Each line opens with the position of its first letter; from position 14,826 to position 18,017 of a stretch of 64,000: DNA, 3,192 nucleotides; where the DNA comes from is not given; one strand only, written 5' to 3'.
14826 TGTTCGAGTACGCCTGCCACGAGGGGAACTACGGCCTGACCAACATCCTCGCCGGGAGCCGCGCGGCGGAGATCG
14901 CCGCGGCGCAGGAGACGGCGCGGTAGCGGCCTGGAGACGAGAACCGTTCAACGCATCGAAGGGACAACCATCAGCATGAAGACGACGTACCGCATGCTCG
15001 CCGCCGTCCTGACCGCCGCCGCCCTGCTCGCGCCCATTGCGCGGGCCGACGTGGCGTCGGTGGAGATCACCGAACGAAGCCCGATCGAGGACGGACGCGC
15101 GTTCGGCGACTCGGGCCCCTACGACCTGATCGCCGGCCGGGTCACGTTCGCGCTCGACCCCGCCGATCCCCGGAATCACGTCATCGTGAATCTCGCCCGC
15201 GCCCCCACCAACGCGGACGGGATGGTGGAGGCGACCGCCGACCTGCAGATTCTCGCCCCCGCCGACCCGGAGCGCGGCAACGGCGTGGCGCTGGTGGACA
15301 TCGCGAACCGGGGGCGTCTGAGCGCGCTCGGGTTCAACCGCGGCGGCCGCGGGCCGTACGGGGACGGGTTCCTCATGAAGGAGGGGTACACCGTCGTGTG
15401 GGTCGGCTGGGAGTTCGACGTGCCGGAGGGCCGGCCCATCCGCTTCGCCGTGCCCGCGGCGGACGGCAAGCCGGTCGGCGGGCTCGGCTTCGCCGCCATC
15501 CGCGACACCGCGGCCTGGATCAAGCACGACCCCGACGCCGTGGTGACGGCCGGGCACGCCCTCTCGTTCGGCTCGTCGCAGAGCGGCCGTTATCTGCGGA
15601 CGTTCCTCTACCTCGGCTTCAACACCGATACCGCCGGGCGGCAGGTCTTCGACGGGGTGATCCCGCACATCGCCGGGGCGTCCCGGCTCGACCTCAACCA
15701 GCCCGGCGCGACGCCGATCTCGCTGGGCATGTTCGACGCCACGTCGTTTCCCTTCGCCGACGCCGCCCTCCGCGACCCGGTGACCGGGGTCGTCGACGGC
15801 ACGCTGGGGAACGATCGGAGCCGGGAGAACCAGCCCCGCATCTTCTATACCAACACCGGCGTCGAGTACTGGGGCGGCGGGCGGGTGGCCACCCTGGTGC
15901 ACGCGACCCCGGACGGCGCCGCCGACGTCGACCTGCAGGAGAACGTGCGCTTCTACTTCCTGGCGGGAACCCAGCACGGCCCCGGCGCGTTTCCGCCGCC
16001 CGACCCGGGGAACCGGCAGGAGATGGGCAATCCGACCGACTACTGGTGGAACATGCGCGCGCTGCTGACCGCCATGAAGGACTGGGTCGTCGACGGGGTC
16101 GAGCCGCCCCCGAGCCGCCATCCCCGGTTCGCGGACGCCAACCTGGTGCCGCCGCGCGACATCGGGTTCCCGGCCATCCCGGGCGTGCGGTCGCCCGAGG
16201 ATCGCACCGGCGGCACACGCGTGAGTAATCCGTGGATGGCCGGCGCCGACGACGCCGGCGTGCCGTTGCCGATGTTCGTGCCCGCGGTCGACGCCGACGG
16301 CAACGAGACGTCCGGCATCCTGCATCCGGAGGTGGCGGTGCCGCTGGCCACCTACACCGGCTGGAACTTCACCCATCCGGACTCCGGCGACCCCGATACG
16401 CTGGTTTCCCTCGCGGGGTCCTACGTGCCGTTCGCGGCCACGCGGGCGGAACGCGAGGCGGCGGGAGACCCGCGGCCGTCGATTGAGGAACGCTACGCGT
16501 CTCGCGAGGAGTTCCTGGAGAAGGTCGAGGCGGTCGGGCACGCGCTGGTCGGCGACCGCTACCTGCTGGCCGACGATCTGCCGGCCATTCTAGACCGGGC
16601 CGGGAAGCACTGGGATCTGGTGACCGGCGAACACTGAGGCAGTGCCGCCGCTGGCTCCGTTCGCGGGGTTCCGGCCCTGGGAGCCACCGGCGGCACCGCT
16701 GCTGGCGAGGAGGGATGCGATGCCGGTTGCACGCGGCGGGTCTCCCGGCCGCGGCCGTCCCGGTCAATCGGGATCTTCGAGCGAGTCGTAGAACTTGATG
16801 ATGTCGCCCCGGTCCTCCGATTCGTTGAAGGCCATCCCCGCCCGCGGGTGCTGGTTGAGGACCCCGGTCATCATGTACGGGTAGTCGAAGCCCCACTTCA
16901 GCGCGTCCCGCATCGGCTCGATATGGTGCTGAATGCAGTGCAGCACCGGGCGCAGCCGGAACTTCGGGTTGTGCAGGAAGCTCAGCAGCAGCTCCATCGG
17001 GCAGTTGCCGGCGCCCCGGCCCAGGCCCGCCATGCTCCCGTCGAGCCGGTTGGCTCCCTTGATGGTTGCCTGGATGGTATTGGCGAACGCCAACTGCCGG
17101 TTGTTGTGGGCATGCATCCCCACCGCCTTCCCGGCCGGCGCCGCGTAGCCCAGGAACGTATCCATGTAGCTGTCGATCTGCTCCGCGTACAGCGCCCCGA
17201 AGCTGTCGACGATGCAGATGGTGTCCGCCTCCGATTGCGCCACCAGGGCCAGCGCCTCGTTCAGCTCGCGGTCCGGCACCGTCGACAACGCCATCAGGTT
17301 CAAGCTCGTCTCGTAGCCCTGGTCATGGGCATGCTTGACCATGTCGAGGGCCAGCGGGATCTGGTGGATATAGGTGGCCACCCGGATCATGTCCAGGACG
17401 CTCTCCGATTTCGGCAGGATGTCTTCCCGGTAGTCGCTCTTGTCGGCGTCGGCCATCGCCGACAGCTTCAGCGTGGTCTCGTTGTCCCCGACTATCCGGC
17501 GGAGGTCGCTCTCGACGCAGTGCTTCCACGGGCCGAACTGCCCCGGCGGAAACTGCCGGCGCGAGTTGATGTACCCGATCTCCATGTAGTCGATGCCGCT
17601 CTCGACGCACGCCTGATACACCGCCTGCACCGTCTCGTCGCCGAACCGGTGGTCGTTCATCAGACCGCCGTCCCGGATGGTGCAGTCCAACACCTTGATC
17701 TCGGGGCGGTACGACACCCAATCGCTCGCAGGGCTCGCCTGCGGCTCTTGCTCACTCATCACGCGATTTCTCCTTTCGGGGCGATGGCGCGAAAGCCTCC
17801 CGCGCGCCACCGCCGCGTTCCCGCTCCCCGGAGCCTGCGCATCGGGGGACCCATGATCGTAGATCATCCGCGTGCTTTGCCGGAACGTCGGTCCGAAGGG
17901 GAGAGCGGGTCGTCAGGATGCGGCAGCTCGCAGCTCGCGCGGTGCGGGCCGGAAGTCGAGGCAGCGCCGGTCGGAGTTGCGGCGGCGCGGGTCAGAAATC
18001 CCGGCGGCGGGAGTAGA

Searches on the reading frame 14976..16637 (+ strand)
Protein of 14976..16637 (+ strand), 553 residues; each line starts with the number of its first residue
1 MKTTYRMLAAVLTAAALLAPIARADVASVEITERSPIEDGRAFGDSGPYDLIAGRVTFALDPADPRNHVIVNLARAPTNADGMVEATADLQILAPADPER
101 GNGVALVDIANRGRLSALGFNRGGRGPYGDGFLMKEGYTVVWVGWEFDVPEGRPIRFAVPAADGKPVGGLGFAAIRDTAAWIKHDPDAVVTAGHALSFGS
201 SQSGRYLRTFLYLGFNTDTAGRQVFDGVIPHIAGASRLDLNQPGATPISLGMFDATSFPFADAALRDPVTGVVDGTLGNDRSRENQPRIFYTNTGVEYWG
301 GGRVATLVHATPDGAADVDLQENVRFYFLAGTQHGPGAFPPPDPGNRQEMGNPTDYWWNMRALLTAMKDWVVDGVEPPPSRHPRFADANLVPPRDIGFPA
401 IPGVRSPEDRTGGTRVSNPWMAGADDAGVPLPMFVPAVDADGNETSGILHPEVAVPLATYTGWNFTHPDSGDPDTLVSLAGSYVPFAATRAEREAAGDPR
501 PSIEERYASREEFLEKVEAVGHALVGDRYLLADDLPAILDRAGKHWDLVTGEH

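Call 42: search_protein_families(library=pfam, proteins=[window:14976-16637:+], max_evalue=0.001)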
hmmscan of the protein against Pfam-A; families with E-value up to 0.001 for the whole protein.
window:14976-16637:+ (553 aa): 1 family
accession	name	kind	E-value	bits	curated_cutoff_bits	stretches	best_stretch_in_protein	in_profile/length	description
PF20091.5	Abhydrolase_10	-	8.7e-39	134.1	23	1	92-538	69-427/429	Alpha/beta hydrolase domain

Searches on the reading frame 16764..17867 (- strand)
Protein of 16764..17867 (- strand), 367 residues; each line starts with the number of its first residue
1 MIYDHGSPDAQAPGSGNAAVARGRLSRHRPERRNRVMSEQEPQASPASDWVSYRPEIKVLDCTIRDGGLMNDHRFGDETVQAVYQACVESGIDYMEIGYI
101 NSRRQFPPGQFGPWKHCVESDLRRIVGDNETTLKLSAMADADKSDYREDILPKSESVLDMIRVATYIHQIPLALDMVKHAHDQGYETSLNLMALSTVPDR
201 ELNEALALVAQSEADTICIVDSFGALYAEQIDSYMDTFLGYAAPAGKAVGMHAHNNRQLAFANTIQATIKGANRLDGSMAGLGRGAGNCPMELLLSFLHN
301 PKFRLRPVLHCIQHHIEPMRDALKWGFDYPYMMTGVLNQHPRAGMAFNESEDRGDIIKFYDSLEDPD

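Call 43: search_protein_families(library=pfam, proteins=[window:16764-17867:-], max_evalue=0.001)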
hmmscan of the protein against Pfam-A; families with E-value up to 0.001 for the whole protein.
window:16764-17867:- (367 aa): 1 family
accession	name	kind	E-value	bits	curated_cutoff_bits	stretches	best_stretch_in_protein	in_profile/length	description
PF00682.25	HMGL-like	-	1.5e-23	84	29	1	57-302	2-243/260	HMGL-like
